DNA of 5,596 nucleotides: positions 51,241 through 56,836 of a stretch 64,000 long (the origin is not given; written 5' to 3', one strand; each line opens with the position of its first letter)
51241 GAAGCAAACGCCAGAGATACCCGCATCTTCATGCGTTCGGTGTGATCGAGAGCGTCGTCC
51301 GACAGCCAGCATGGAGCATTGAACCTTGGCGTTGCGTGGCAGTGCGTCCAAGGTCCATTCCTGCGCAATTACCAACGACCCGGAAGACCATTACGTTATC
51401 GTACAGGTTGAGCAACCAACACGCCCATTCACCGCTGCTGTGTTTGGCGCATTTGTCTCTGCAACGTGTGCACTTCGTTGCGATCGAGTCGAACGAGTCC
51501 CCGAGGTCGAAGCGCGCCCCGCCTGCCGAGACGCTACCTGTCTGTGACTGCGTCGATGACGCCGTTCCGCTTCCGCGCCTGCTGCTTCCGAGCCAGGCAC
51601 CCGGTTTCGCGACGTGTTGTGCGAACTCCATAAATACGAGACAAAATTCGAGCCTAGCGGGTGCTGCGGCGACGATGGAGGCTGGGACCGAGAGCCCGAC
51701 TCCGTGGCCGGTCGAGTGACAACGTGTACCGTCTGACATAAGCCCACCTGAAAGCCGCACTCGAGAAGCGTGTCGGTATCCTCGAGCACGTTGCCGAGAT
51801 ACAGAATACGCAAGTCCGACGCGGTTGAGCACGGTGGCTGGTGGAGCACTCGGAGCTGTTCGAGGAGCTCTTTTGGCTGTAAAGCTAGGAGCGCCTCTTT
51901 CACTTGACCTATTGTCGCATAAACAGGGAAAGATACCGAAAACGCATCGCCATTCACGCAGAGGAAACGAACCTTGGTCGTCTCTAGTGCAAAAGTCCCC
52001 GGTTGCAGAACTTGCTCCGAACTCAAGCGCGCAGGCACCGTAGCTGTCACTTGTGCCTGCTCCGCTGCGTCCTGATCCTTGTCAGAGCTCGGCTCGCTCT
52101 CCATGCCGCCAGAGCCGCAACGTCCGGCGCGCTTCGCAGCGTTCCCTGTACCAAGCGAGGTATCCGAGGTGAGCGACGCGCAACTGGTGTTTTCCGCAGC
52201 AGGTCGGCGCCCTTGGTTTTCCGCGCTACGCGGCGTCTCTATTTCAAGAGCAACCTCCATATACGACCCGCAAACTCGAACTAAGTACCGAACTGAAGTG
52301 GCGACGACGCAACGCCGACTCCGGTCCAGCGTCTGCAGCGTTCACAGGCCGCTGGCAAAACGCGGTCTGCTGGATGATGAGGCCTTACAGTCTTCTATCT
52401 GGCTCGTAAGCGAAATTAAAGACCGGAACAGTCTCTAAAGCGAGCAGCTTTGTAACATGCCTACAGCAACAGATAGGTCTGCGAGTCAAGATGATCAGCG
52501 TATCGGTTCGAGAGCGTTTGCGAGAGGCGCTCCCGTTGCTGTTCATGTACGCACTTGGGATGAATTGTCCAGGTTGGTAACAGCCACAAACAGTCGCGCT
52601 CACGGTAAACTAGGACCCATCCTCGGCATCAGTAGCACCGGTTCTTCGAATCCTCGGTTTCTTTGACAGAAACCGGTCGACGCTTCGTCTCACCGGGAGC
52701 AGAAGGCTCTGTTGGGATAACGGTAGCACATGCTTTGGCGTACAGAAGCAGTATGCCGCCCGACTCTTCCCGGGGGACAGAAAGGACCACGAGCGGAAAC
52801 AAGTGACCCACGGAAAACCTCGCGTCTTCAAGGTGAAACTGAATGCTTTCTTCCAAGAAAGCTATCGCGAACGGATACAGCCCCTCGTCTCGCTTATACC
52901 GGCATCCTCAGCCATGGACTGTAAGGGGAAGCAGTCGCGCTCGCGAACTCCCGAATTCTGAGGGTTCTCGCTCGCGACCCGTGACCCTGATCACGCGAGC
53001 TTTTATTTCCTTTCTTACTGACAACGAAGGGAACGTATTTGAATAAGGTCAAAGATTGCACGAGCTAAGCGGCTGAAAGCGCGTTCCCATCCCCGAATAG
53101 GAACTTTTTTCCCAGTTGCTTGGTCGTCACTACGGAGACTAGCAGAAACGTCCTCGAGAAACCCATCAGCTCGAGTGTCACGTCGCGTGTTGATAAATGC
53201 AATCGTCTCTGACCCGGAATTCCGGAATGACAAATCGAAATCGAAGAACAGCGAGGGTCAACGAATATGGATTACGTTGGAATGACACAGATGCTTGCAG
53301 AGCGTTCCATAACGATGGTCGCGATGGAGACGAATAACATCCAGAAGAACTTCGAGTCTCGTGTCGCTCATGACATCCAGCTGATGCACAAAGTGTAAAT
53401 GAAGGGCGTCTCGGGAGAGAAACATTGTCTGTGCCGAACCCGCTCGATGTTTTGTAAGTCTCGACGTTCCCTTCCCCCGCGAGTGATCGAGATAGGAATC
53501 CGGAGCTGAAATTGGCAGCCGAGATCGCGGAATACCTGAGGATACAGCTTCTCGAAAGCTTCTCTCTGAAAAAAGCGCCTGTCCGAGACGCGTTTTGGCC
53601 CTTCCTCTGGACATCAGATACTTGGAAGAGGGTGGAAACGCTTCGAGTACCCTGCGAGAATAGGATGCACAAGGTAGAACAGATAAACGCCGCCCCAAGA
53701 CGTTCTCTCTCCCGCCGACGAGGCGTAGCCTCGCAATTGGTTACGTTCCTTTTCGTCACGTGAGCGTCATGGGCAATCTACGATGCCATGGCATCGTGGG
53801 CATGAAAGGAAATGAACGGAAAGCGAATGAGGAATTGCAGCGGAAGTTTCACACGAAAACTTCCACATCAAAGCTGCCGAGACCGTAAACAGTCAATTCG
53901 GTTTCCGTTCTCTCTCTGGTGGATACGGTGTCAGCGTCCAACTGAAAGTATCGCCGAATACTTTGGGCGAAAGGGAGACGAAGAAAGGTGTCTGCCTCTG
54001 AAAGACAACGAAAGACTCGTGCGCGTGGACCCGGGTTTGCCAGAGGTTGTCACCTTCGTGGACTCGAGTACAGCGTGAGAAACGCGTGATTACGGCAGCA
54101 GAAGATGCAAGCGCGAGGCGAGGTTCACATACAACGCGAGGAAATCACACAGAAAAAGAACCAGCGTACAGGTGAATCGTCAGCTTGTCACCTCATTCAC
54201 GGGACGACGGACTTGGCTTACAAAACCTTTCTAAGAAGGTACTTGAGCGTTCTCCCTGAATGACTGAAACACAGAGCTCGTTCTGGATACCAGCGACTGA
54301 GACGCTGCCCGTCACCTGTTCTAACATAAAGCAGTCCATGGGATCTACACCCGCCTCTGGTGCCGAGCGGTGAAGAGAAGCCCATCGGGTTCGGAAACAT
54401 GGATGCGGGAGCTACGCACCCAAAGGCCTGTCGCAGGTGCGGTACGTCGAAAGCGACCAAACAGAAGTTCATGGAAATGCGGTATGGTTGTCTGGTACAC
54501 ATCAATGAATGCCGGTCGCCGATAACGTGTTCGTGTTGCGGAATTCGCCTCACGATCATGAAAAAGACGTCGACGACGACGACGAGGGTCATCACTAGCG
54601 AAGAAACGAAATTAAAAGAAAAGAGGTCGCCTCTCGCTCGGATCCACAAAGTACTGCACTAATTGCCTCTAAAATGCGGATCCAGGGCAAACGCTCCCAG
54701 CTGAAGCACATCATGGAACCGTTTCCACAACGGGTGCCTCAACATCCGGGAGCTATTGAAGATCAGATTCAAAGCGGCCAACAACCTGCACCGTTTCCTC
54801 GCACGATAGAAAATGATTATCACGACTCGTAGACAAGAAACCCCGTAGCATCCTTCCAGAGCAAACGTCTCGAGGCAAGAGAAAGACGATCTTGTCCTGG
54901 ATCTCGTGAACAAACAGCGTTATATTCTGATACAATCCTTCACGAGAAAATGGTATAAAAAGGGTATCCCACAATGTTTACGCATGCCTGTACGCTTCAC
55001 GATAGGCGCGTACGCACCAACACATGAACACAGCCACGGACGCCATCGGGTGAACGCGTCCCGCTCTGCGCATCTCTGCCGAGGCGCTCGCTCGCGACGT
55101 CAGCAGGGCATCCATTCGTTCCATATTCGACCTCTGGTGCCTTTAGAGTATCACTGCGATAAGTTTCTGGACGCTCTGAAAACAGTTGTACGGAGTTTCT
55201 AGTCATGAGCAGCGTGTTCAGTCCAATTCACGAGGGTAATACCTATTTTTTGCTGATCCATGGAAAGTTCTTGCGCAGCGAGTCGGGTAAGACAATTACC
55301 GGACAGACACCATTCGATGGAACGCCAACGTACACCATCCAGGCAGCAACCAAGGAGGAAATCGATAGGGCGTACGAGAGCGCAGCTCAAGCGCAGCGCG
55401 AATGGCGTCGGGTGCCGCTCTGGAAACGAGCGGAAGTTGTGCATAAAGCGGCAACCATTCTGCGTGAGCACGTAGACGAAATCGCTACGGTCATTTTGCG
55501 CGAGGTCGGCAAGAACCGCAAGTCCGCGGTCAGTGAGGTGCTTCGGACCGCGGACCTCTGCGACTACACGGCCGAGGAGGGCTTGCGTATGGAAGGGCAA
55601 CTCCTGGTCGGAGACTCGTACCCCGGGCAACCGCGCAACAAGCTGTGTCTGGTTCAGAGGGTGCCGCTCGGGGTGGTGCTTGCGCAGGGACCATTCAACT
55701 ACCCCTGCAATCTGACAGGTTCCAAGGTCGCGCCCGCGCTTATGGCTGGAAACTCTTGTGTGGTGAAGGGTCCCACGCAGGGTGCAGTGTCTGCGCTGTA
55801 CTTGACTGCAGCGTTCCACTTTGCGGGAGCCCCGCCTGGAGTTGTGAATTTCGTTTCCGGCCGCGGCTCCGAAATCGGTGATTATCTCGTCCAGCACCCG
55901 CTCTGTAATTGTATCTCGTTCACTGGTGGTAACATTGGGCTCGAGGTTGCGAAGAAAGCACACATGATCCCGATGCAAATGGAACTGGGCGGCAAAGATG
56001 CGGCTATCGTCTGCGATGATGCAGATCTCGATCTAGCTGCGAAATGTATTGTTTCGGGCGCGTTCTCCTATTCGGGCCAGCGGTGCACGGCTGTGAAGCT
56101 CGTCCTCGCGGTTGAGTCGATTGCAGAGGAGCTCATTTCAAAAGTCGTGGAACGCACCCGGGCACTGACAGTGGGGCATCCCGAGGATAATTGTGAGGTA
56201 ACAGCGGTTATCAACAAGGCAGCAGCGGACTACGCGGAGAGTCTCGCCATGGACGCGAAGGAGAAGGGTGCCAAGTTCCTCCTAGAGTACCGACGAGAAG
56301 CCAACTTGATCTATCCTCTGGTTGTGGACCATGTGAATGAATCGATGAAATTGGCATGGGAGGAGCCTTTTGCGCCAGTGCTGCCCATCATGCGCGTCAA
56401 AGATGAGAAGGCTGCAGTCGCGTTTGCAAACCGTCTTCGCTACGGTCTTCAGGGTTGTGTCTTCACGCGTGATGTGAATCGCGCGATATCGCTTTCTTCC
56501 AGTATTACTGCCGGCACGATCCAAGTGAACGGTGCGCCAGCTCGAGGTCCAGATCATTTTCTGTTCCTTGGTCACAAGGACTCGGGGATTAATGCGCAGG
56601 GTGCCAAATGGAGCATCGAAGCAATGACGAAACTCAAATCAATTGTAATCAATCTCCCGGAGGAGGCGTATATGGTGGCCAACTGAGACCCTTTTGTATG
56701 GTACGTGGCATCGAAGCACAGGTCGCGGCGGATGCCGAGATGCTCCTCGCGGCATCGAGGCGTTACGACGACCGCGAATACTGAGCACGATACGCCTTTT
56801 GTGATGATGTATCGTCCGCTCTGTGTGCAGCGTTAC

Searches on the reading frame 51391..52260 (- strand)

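Call 86: search_protein_families(library=pfam, proteins=[window:51391-52260:-], max_evalue=0.001)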
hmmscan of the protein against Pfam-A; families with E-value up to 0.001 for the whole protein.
window:51391-52260:- (289 aa): 2 families
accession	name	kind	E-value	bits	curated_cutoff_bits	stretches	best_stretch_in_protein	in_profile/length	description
PF13881.12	Rad60-SLD_2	-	5.3e-09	36.6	23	1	94-194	2-99/111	Ubiquitin-2 like Rad60 SUMO-like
PF00240.29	ubiquitin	-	1.7e-05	24.9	25.4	1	129-184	33-71/72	Ubiquitin family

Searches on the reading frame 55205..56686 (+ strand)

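Call 86: search_protein_families(library=pfam, proteins=[window:55205-56686:+], max_evalue=0.001)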
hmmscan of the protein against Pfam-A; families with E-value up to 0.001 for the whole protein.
window:55205-56686:+ (493 aa): 1 family
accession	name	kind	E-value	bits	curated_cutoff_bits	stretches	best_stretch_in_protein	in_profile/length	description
PF00171.27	Aldedh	-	7.3e-137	457.1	23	1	24-480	3-461/461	Aldehyde dehydrogenase family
